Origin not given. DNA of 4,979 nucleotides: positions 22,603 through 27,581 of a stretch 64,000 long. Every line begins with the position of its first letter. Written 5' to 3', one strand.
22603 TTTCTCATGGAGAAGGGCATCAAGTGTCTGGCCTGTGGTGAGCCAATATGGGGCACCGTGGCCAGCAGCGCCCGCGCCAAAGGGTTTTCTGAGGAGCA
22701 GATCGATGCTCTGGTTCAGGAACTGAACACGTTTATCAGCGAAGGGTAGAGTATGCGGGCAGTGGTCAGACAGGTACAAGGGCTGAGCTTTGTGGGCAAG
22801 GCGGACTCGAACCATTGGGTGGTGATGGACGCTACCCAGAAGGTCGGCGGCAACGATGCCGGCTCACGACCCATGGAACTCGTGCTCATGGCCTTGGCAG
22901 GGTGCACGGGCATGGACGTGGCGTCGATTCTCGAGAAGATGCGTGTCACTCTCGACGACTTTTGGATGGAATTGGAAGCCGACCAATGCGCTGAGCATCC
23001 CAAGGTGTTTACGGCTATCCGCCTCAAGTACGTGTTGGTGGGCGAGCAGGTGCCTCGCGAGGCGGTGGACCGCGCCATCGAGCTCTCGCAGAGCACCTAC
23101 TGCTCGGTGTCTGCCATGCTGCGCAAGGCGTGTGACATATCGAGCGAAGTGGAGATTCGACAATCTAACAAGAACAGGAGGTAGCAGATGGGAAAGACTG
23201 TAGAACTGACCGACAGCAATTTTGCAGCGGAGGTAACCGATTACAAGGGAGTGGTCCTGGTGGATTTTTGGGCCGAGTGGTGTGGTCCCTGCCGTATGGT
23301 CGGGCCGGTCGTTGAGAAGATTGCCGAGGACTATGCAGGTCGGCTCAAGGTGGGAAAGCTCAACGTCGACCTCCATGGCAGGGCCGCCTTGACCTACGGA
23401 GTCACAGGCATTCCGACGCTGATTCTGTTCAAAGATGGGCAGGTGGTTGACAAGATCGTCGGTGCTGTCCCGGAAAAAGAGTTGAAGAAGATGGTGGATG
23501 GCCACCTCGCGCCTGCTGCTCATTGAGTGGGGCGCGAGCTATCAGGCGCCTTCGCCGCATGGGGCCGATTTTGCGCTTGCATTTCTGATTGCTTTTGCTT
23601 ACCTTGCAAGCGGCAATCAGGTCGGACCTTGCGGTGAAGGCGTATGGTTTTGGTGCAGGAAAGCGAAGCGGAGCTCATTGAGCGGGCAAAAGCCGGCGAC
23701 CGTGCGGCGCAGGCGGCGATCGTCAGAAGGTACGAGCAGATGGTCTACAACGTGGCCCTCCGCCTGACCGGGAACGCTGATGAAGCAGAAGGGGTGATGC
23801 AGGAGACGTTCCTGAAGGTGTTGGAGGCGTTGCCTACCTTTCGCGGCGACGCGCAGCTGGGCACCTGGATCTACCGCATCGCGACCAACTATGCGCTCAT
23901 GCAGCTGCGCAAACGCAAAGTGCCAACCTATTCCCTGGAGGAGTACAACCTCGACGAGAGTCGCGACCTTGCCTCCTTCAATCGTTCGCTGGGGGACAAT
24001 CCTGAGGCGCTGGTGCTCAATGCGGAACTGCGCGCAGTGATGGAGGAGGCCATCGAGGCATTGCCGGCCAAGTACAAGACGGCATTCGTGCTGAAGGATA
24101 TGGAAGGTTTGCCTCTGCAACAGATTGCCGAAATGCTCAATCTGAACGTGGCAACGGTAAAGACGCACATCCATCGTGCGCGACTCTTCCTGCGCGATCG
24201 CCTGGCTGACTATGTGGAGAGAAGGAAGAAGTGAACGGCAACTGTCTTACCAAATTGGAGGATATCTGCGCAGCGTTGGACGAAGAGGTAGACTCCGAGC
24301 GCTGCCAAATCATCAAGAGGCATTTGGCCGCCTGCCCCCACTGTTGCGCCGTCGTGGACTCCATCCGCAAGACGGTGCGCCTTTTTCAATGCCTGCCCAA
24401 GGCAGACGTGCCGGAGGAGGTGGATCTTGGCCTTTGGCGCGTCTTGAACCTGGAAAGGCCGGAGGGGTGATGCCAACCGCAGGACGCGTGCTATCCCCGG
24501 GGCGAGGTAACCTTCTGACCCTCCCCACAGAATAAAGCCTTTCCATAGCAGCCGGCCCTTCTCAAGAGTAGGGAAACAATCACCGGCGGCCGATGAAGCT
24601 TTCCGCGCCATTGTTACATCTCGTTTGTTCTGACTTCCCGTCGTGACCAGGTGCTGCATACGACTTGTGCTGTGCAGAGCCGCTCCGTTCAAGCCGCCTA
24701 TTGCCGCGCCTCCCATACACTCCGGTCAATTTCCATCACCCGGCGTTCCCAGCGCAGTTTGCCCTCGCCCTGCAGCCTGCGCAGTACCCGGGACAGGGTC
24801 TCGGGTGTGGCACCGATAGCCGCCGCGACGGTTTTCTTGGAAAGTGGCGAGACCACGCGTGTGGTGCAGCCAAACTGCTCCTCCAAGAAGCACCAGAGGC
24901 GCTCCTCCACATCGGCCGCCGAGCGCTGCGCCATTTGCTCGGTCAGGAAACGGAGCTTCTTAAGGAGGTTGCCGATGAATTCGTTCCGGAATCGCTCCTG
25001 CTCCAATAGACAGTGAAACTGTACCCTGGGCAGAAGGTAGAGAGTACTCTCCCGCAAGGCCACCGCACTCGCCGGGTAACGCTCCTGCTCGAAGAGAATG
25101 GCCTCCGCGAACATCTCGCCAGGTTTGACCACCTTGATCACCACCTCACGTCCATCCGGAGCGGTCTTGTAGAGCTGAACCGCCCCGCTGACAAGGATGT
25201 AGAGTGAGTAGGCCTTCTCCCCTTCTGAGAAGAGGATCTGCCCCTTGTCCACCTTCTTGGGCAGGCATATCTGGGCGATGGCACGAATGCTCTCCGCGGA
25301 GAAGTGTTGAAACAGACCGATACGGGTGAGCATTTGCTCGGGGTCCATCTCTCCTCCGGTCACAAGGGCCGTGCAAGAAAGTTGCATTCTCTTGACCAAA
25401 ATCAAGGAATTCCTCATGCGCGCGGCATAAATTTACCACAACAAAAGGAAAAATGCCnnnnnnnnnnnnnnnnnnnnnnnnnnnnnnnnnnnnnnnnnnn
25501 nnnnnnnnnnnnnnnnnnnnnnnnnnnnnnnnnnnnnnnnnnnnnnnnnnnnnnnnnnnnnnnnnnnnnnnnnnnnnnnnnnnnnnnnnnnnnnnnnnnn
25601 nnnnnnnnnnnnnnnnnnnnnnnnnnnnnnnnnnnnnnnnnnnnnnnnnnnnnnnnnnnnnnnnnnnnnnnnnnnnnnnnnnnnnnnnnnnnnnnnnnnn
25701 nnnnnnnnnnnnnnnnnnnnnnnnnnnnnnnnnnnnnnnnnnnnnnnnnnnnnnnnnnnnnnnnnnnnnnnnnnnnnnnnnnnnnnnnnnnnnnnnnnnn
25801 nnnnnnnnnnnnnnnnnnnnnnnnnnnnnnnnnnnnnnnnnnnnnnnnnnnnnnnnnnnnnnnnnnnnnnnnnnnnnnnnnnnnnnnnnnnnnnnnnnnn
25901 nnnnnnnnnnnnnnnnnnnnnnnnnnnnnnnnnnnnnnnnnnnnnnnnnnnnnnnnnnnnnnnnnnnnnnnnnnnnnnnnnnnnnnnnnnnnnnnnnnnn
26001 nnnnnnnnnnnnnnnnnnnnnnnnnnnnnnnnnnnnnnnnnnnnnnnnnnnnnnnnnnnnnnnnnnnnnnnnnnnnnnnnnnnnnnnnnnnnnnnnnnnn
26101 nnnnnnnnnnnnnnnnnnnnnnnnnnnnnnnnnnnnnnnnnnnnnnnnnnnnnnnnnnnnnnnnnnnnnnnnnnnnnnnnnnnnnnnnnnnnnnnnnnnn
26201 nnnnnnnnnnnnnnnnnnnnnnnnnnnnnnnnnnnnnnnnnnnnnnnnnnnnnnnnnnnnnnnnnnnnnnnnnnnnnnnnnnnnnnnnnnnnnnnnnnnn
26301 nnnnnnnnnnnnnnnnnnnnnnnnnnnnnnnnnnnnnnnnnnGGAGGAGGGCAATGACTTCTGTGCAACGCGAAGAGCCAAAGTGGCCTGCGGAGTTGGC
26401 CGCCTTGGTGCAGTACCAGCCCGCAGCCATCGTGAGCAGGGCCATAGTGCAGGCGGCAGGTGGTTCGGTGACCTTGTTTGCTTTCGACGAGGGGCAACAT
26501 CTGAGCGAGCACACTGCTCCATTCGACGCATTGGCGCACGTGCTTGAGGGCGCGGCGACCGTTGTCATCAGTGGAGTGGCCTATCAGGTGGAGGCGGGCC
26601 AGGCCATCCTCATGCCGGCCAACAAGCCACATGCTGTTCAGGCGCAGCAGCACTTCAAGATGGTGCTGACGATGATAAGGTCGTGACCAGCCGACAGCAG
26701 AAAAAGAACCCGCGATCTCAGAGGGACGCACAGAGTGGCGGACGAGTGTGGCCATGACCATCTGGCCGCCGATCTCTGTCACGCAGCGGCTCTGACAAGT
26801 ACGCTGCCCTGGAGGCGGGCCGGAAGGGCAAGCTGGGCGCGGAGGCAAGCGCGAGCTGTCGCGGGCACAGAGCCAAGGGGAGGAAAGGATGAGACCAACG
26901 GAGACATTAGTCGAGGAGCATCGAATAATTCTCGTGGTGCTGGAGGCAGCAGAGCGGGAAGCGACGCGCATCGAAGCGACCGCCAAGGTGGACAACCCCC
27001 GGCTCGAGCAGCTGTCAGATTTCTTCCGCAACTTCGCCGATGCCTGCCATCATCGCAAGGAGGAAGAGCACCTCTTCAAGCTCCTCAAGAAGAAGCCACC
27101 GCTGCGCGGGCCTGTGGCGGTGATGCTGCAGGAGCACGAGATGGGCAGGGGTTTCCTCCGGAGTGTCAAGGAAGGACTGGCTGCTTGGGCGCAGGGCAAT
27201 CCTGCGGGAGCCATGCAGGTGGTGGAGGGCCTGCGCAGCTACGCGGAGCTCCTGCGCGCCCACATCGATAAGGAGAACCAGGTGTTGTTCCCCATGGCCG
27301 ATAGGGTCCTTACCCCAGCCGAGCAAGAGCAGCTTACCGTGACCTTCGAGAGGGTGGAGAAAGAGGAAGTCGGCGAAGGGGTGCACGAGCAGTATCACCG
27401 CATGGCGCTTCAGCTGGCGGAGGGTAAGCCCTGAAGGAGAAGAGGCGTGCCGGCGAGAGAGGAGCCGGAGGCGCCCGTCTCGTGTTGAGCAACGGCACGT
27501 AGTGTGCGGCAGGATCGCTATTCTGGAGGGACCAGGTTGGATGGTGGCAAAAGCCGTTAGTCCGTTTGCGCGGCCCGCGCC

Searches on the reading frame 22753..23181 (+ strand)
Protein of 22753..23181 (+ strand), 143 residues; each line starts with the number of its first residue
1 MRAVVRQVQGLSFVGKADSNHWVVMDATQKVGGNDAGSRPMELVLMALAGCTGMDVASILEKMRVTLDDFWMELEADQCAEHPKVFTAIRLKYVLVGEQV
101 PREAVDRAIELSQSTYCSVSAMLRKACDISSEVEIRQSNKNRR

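Call 42: search_protein_families(library=pfam, proteins=[window:22753-23181:+], max_evalue=1e-7)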
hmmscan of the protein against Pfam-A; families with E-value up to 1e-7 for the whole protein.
window:22753-23181:+ (143 aa): 1 family
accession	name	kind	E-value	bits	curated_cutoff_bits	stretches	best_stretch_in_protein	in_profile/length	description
PF02566.24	OsmC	-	2.3e-20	73.3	27.5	1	33-130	1-98/100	OsmC-like protein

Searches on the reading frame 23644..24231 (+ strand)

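Call 42: search_protein_families(library=pfam, proteins=[window:23644-24231:+], max_evalue=1e-7)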
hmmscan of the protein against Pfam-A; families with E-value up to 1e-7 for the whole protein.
window:23644-24231:+ (196 aa): 2 families
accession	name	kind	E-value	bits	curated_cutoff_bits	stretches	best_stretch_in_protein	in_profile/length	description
PF04542.20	Sigma70_r2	-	1.7e-18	66.6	24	1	26-92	1-69/71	Sigma-70 region 2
PF08281.18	Sigma70_r4_2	-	2.4e-18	65.9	25.7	1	133-183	4-54/54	Sigma-70, region 4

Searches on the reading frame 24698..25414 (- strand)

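Call 42: search_protein_families(library=pfam, proteins=[window:24698-25414:-], max_evalue=1e-7)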
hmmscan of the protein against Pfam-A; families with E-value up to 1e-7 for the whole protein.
window:24698-25414:- (238 aa): 2 families
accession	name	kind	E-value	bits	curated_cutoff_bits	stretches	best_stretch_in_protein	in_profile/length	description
PF00027.35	cNMP_binding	-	1.8e-26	92.3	27.5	1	53-139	2-88/89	Cyclic nucleotide-binding domain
PF13545.12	HTH_Crp_2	-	7e-09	36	27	1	173-227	3-60/70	Crp-like helix-turn-helix domain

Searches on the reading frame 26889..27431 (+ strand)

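Call 43: search_protein_families(library=pfam, proteins=[window:26889-27431:+], max_evalue=1e-7)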
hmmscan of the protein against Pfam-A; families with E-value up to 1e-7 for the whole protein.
window:26889-27431:+ (181 aa): 1 family
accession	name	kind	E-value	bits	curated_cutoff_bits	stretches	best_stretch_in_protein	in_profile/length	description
PF01814.28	Hemerythrin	-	6e-23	82.2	25.3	1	3-137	2-127/127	Hemerythrin HHE cation binding domain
